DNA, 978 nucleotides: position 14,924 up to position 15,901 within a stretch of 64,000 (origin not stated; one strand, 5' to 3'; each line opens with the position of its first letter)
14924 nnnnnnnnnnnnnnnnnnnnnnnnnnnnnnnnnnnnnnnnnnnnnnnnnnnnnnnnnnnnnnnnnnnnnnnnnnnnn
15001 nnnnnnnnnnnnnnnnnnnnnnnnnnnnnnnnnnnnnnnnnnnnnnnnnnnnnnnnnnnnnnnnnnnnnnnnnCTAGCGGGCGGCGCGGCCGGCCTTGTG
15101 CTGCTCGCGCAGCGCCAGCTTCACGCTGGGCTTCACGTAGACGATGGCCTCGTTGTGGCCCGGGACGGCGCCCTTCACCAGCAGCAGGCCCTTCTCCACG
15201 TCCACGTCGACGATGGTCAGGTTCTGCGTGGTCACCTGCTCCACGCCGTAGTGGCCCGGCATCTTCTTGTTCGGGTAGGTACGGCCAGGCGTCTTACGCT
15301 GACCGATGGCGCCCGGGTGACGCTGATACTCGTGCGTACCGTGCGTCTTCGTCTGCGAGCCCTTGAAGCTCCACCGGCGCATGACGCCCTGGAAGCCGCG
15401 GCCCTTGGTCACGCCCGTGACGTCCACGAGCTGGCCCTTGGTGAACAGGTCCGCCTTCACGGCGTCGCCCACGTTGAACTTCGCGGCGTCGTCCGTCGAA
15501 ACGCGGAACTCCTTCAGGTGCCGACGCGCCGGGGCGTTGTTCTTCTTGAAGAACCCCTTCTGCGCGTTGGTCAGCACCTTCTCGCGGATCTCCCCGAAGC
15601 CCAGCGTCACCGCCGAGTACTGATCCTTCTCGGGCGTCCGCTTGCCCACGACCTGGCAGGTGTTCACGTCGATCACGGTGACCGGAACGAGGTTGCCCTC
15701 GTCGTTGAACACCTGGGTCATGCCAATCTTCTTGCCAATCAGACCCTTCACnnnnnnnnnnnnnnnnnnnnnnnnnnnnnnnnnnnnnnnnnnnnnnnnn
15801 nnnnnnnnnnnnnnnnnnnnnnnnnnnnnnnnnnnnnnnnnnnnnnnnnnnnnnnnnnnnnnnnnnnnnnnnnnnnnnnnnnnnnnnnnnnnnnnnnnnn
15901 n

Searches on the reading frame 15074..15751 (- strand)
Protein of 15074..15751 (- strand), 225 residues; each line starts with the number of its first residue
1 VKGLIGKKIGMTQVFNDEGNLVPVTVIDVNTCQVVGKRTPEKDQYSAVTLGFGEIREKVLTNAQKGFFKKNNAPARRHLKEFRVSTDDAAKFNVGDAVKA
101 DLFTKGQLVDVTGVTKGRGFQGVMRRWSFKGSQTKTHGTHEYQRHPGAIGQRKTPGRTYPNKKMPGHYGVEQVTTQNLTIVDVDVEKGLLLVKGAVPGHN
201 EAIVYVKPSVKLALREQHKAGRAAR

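Call 3: search_protein_families(library=ncbifam, proteins=[window:15074-15751:-])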
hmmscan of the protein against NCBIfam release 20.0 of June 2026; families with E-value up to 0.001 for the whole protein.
window:15074-15751:- (225 aa): 3 families
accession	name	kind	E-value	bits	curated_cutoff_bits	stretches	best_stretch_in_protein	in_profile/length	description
TIGR03625.1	L3_bact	equivalog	7.9e-81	270.7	142.9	1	3-207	1-202/202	50S ribosomal protein L3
TIGR03626.1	L3_arch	equivalog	2.6e-19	69.3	308.7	1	95-194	180-278/331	50S ribosomal protein L3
NF003261.0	PRK04231.1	equivalog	1.9e-18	66.4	341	1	93-190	186-282/342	50S ribosomal protein L3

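Call 4: search_protein_families(library=pfam, proteins=[window:15074-15751:-])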
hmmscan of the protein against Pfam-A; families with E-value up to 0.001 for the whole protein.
window:15074-15751:- (225 aa): 1 family
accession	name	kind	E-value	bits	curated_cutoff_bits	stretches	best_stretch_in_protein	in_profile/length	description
PF00297.29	Ribosomal_L3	-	2e-19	70.3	22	1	99-185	208-290/369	Ribosomal protein L3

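Call 6: find_encoding_contigs(protein=window:15074-15751:-, flank=10000, max_places=10)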
Protein window:15074-15751:- (225 aa): no gene with exactly this product is on record in the collection.

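Call 8: find_related_loci(query=window:15074-15751:-, collection=genome_contigs, flank=6000)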
Query window:15074-15751:- (225 aa) in genome_contigs; peptide patterns used: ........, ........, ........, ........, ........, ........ (x = any residue, [..] = any of these).
262 stretches matched a pattern; 167 encode a relative of the query (tblastn E <= 1e-3); the best 80 are kept; 80 distinct loci.
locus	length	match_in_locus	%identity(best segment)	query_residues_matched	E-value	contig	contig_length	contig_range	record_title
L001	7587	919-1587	98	1-223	2e-147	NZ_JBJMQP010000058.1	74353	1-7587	MAG: Hyalangium sp. isolate H3_16_all_fractions_metab_25_68_0 k255_2097690, whole genome shotgun sequence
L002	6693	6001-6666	92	1-222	6e-139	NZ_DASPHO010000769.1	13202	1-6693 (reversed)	MAG: Hyalangium sp. isolate SMAG_U11958 k141_2479396, whole genome shotgun sequence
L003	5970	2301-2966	89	1-222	2e-136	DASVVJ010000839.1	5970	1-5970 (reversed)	MAG TPA_asm: Myxococcaceae bacterium isolate SMAG_U3340 k141_506740, whole genome shotgun sequence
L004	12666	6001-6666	87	1-222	6e-135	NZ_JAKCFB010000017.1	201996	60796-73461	Myxococcus dinghuensis strain K15C18031901 gnl_BDEABKDG_17, whole genome shotgun sequence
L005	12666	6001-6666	86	1-222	2e-134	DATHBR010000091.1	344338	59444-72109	MAG TPA_asm: Myxococcaceae bacterium isolate SMAG_U10721 k141_656047, whole genome shotgun sequence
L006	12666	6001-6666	87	1-222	4e-134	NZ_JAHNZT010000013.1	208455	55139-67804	Citreicoccus inhibens strain M34 NODE_13_length_208455_cov_16.229407, whole genome shotgun sequence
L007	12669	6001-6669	87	1-223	2e-133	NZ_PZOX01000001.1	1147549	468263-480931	Vitiosangium sp. GDMCC 1.1324 contig1, whole genome shotgun sequence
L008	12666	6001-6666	86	1-222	2e-133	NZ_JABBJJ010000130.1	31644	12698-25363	Pyxidicoccus fallax strain DSM 14698 NODE_130_length_31644_cov_33.9418, whole genome shotgun sequence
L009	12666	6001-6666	87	1-222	2e-133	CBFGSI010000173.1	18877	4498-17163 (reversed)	MAG TPA_asm: uncultured Archangiaceae bacterium isolate SRR17295755_concoct_80 genome assembly, contig: ERZ23329302.1987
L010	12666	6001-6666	86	1-222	1e-132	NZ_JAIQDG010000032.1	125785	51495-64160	Myxococcus sp. RHSTA-1-4 NODE_32_length_125785_cov_149.731171, whole genome shotgun sequence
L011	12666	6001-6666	86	1-222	7e-133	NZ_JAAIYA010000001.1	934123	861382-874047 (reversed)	Pyxidicoccus caerfyrddinensis strain CA032A NODE_1_length_934123_cov_18.7359, whole genome shotgun sequence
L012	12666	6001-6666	86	1-222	2e-132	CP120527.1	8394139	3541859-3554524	Myxococcaceae bacterium GXIMD 01537 chromosome, complete genome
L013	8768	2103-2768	85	1-222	8e-132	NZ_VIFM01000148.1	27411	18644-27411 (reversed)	Myxococcus llanfairpwllgwyngyllgogerychwyrndrobwllllantysiliogogogochensis strain AM401 NODE_148_length_27411_cov_32.100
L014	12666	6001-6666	85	1-222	1e-131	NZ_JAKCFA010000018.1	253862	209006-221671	Myxococcus qinghaiensis strain QH3KD-4-1 gnl_ICJDIIDJ_18, whole genome shotgun sequence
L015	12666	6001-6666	85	1-222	3e-131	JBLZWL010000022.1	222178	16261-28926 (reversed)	Corallococcus terminator strain BB12-2 000013Farrow, whole genome shotgun sequence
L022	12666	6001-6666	93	1-222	6e-142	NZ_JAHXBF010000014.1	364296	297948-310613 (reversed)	Hyalangium versicolor strain H56D21 NODE_14_length_364296_cov_21.491758, whole genome shotgun sequence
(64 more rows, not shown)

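Call 13: find_homologous_proteins(query=window:15074-15751:-)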
Query window:15074-15751:- (225 aa): 7966 proteins with E <= 0.001 among 8000 candidates; the best 120 are listed.
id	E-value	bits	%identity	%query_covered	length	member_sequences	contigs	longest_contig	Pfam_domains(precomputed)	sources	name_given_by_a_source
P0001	2.5e-141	487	96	100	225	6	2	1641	PF00297.29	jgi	jgi:large subunit ribosomal protein L3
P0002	3.7e-136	470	93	99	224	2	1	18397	PF00297.29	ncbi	-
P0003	5.5e-135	466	91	100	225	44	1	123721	PF00297.29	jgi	jgi:large subunit ribosomal protein L3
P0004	1.7e-134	464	91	99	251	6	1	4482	PF00297.29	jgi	jgi:large subunit ribosomal protein L3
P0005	2.6e-133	460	90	99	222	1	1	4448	PF00297.29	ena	-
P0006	1.0e-132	458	90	99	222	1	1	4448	PF00297.29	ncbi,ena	-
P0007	2.7e-132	457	89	99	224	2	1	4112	PF00297.29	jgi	-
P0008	2.8e-132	457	89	99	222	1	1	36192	PF00297.29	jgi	jgi:large subunit ribosomal protein L3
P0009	9.8e-132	455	89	100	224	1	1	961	PF00297.29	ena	-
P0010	1.1e-131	455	90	99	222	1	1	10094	PF00297.29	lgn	-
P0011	1.2e-131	455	88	99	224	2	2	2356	PF00297.29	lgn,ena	-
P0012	2.3e-131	454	89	99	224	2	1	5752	PF00297.29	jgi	jgi:large subunit ribosomal protein L3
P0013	1.4e-130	451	88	100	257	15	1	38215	PF00297.29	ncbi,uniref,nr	ncbi:50S ribosomal protein L3 [Myxococcus fulvus]|uniref:Large ribosomal subunit protein uL3 n=1 Tax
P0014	4.9e-130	450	87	99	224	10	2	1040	PF00297.29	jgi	jgi:large subunit ribosomal protein L3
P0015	6.6e-130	449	86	99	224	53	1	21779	PF00297.29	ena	-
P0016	8.5e-130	449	88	99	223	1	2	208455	PF00297.29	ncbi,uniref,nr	ncbi:50S ribosomal protein L3 [Corallococcus sp. H22C18031201]|uniref:50S ribosomal protein L3 n=1 T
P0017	1.0e-129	449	89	99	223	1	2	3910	PF00297.29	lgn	-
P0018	1.5e-129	448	88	99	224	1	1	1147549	PF00297.29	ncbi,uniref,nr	ncbi:50S ribosomal protein L3 [Vitiosangium sp. GDMCC 1.1324]|uniref:50S ribosomal protein L3 n=1 Ta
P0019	1.6e-129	448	88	99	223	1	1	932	PF00297.29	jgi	jgi:large subunit ribosomal protein L3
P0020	4.4e-129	447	87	99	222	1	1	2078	PF00297.29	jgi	jgi:large subunit ribosomal protein L3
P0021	6.4e-129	446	86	100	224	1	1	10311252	PF00297.29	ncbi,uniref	ncbi:50S ribosomal protein L3 [Myxococcus stipitatus]|uniref:50S ribosomal protein L3 n=1 Tax=Myxoco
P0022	2.0e-128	444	86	99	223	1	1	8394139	PF00297.29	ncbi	ncbi:50S ribosomal protein L3 [Myxococcaceae bacterium GXIMD 01537]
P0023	2.9e-128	444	85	100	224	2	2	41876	PF00297.29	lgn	-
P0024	8.9e-128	442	84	100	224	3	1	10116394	PF00297.29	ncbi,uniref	ncbi:50S ribosomal protein L3 [Myxococcus stipitatus]|uniref:50S ribosomal protein L3 n=1 Tax=Myxoco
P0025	9.3e-128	442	86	99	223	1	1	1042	PF00297.29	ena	-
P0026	1.0e-127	442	86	99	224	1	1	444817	PF00297.29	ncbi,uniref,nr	ncbi:50S ribosomal protein L3 [Archangium sp.]|uniref:50S ribosomal protein L3 n=1 Tax=Archangium sp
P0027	1.5e-127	442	86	99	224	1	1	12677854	PF00297.29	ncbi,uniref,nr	ncbi:50S ribosomal protein L3 [Archangium violaceum]|uniref:50S ribosomal protein L3 n=1 Tax=Archang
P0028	2.0e-127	441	86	99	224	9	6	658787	PF00297.29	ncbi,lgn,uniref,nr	ncbi:50S ribosomal protein L3 [Myxococcus sp. CA051A]|uniref:Large ribosomal subunit protein uL3 n=1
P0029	4.7e-127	440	86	99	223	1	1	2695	PF00297.29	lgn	-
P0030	7.3e-127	439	87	99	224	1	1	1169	PF00297.29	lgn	-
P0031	8.6e-127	439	85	99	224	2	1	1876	PF00297.29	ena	-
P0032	1.1e-126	439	85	99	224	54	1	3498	PF00297.29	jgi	-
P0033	1.2e-126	439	84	100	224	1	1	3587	PF00297.29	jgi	jgi:large subunit ribosomal protein L3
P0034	1.4e-126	438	86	99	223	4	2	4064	PF00297.29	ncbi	-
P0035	1.8e-126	438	85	99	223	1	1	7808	PF00297.29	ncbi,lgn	ncbi:50S ribosomal protein L3 [Pyxidicoccus sp. 3LG]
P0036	3.9e-126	437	84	99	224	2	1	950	PF00297.29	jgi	jgi:large subunit ribosomal protein L3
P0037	4.3e-126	437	85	99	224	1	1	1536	PF00297.29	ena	-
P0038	5.2e-126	436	85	99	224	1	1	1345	PF00297.29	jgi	jgi:large subunit ribosomal protein L3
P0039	5.3e-126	436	84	100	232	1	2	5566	PF00297.29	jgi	jgi:large subunit ribosomal protein L3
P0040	1.5e-125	435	85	99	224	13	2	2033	PF00297.29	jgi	-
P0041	1.6e-125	435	84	100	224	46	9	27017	PF00297.29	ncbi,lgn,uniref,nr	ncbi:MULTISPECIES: 50S ribosomal protein L3 [unclassified Myxococcus]|uniref:50S ribosomal protein L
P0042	2.5e-125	434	84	99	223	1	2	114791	PF00297.29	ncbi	-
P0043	4.1e-125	434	84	100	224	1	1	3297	PF00297.29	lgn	-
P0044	5.1e-125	433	84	100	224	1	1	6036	PF00297.29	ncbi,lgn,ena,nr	ncbi:MAG TPA: 50S ribosomal protein L3 [Myxococcaceae bacterium]|nr:50S ribosomal protein L3 [Myxoco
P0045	6.3e-125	433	84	99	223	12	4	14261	PF00297.29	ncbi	-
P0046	6.7e-125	433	84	99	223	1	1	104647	PF00297.29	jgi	jgi:large subunit ribosomal protein L3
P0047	3.3e-124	431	84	99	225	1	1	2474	PF00297.29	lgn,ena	-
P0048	3.3e-124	431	83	100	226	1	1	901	PF00297.29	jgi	jgi:large subunit ribosomal protein L3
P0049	3.7e-124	430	84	99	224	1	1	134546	PF00297.29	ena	-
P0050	3.8e-124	430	84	99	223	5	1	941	PF00297.29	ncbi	-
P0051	5.1e-124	430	85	99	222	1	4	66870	PF00297.29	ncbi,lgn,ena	ncbi:50S ribosomal protein L3 [Corallococcus sp. RDP092CA]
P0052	6.9e-124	430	85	99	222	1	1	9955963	PF00297.29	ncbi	ncbi:50S ribosomal protein L3 [Corallococcus sp. M7]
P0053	7.5e-124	429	83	100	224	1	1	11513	PF00297.29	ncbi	-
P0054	7.7e-124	429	84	99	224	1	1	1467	PF00297.29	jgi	jgi:large subunit ribosomal protein L3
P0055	9.0e-124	429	83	99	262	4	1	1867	PF00297.29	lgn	-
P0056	9.7e-124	429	85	100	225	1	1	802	PF00297.29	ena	-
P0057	1.2e-123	429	82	100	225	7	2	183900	PF00297.29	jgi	-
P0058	1.2e-123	429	84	99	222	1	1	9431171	PF00297.29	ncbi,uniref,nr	ncbi:50S ribosomal protein L3 [Corallococcus sp. EGB]|uniref:50S ribosomal protein L3 n=1 Tax=Corall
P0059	1.9e-123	428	84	99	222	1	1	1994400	PF00297.29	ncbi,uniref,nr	ncbi:50S ribosomal protein L3 [Corallococcus exiguus]|uniref:50S ribosomal protein L3 n=1 Tax=Corall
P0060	2.0e-123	428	82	100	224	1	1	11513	PF00297.29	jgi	-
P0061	3.0e-123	427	83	100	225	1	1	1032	PF00297.29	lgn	-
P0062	4.0e-123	427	83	99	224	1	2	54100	PF00297.29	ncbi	-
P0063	4.5e-123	427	84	99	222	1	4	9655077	PF00297.29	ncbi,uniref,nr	ncbi:50S ribosomal protein L3 [Corallococcus interemptor]|uniref:50S ribosomal protein L3 n=1 Tax=Co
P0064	4.5e-123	427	84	99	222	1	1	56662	PF00297.29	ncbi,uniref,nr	ncbi:50S ribosomal protein L3 [Corallococcus exiguus]|uniref:50S ribosomal protein L3 n=1 Tax=Corall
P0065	4.5e-123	427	82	100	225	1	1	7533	PF00297.29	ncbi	-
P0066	5.4e-123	427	84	99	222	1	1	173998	PF00297.29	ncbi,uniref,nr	ncbi:50S ribosomal protein L3 [Corallococcus macrosporus]|uniref:Large ribosomal subunit protein uL3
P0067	6.1e-123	426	84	99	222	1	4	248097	PF00297.29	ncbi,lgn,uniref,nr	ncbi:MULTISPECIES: 50S ribosomal protein L3 [Corallococcus]|uniref:50S ribosomal protein L3 n=1 Tax=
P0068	6.8e-123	426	84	99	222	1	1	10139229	PF00297.29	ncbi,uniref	ncbi:50S ribosomal protein L3 [Corallococcus exercitus]|uniref:50S ribosomal protein L3 n=1 Tax=Cora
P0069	7.0e-123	426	82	99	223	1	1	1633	PF00297.29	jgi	jgi:large subunit ribosomal protein L3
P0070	7.1e-123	426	84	99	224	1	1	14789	PF00297.29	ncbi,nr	ncbi:MAG TPA: 50S ribosomal protein L3 [Archangium sp.]|nr:50S ribosomal protein L3 [Archangium sp.]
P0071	7.8e-123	426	84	99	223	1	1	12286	PF00297.29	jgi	jgi:large subunit ribosomal protein L3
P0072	8.9e-123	426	82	100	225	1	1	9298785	PF00297.29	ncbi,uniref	ncbi:50S ribosomal protein L3 [Melittangium boletus]|uniref:50S ribosomal protein L3 n=1 Tax=Melitta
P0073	1.1e-122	426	84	99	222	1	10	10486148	PF00297.29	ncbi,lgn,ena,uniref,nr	ncbi:50S ribosomal protein L3 [Corallococcus exiguus]|uniref:Large ribosomal subunit protein uL3 n=1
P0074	1.4e-122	425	83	99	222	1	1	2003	PF00297.29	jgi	jgi:large subunit ribosomal protein L3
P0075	1.4e-122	425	84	99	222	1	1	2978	PF00297.29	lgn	-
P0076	1.5e-122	425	84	99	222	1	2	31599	PF00297.29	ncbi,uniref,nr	ncbi:50S ribosomal protein L3 [Corallococcus carmarthensis]|uniref:Large ribosomal subunit protein u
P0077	1.8e-122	425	81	100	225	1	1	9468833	PF00297.29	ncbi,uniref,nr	ncbi:50S ribosomal protein L3 [Archangium primigenium]|uniref:50S ribosomal protein L3 n=1 Tax=[Arch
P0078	1.8e-122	425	82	100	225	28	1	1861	PF00297.29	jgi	jgi:large subunit ribosomal protein L3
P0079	1.9e-122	425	84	99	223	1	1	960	PF00297.29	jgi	jgi:large subunit ribosomal protein L3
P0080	2.0e-122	425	83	99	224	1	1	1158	PF00297.29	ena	-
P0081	2.1e-122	425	84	99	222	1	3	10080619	PF00297.29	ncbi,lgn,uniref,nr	ncbi:50S ribosomal protein L3 [Corallococcus sp. CA049B]|uniref:Large ribosomal subunit protein uL3 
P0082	2.8e-122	424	84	99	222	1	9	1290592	PF00297.29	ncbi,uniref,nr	ncbi:50S ribosomal protein L3 [Corallococcus exiguus]|uniref:50S ribosomal protein L3 n=1 Tax=Corall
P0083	3.1e-122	424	83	99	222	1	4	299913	PF00297.29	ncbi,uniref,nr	ncbi:50S ribosomal protein L3 [Corallococcus exercitus]|uniref:Large ribosomal subunit protein uL3 n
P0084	3.5e-122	424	83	99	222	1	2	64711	PF00297.29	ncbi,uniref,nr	ncbi:50S ribosomal protein L3 [Corallococcus sp. AB011P]|uniref:50S ribosomal protein L3 n=1 Tax=unc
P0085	4.3e-122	424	84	99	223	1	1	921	PF00297.29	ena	-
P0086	4.8e-122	423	83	99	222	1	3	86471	PF00297.29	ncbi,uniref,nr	ncbi:50S ribosomal protein L3 [Corallococcus sp. AB049A]|uniref:Large ribosomal subunit protein uL3 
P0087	5.2e-122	423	84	99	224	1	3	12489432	PF00297.29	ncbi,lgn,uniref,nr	ncbi:large subunit ribosomal protein L3 [Archangium gephyra]|uniref:Large ribosomal subunit protein 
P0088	6.0e-122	423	83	99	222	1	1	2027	PF00297.29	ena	-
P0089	6.0e-122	423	84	99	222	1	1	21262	PF00297.29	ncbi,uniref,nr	ncbi:50S ribosomal protein L3 [Corallococcus llansteffanensis]|uniref:Large ribosomal subunit protei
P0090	8.3e-122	423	83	99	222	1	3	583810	PF00297.29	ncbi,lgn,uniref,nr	ncbi:50S ribosomal protein L3 [Corallococcus caeni]|uniref:Large ribosomal subunit protein uL3 n=2 T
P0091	9.1e-122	423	84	99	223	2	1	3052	PF00297.29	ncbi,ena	-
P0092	9.4e-122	423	83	99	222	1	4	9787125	PF00297.29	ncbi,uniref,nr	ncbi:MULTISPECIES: 50S ribosomal protein L3 [Corallococcus]|uniref:Large ribosomal subunit protein u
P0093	9.8e-122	422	85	99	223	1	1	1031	PF00297.29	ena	-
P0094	1.1e-121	422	83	99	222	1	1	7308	PF00297.29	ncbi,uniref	ncbi:50S ribosomal protein L3 [Corallococcus sp. 4LFB]|uniref:50S ribosomal protein L3 n=1 Tax=Coral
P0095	1.1e-121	422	85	99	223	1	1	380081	PF00297.29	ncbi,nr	ncbi:50S ribosomal protein L3 [Aggregicoccus sp. 17bor-14]|nr:50S ribosomal protein L3 [Simulacricoc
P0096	1.2e-121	422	83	99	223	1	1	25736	PF00297.29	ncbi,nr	ncbi:MAG TPA: 50S ribosomal protein L3 [Archangium sp.]|nr:50S ribosomal protein L3 [Archangium sp.]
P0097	1.3e-121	422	84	99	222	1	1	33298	PF00297.29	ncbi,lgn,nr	ncbi:MAG: 50S ribosomal protein L3 [Myxococcaceae bacterium]|nr:MAG: 50S ribosomal protein L3 [Myxoc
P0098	1.3e-121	422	84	99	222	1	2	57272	PF00297.29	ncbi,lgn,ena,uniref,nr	ncbi:50S ribosomal protein L3 [Corallococcus sp. CA053C]|uniref:Large ribosomal subunit protein uL3 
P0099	1.5e-121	422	84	99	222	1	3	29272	PF00297.29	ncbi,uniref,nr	ncbi:50S ribosomal protein L3 [Corallococcus praedator]|uniref:Large ribosomal subunit protein uL3 n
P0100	2.3e-121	421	84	99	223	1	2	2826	PF00297.29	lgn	-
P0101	2.7e-121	421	84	99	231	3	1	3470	PF00297.29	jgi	jgi:large subunit ribosomal protein L3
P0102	3.3e-121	421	83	99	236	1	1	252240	PF00297.29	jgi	jgi:large subunit ribosomal protein L3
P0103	3.4e-121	421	81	99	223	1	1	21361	PF00297.29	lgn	-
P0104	3.4e-121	421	83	99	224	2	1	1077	PF00297.29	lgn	-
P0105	4.6e-121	420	84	99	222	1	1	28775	PF00297.29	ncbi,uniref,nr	ncbi:50S ribosomal protein L3 [Corallococcus terminator]|uniref:Large ribosomal subunit protein uL3 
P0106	4.9e-121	420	81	99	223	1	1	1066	PF00297.29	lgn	-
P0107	5.3e-121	420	83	99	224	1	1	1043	PF00297.29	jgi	-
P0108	6.7e-121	420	83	99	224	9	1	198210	PF00297.29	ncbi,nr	ncbi:MAG TPA: 50S ribosomal protein L3 [Archangium sp.]|nr:50S ribosomal protein L3 [Archangium sp.]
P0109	6.8e-121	420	84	97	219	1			PF00297.29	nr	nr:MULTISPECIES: 50S ribosomal protein L3 [unclassified Corallococcus]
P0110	6.8e-121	420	82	100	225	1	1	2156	PF00297.29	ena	-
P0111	7.5e-121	420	83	99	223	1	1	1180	PF00297.29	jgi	-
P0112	8.0e-121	419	83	99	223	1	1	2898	PF00297.29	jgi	jgi:large subunit ribosomal protein L3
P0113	9.9e-121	419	84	99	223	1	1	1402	PF00297.29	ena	-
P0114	1.1e-120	419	84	99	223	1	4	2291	PF00297.29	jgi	jgi:large subunit ribosomal protein L3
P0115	1.1e-120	419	83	99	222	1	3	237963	PF00297.29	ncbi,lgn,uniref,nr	ncbi:50S ribosomal protein L3 [Corallococcus sp. ZKHCc1 1396]|uniref:Large ribosomal subunit protein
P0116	1.3e-120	419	83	99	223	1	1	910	PF00297.29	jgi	jgi:large subunit ribosomal protein L3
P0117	1.6e-120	419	83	99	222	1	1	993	PF00297.29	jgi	jgi:large subunit ribosomal protein L3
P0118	1.9e-120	418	81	99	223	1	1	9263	PF00297.29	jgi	jgi:large subunit ribosomal protein L3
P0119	2.0e-120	418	83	99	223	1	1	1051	PF00297.29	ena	-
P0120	2.0e-120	418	83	99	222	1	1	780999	PF00297.29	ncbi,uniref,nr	ncbi:50S ribosomal protein L3 [Corallococcus sp. bb12-1]|uniref:50S ribosomal protein L3 n=1 Tax=Cor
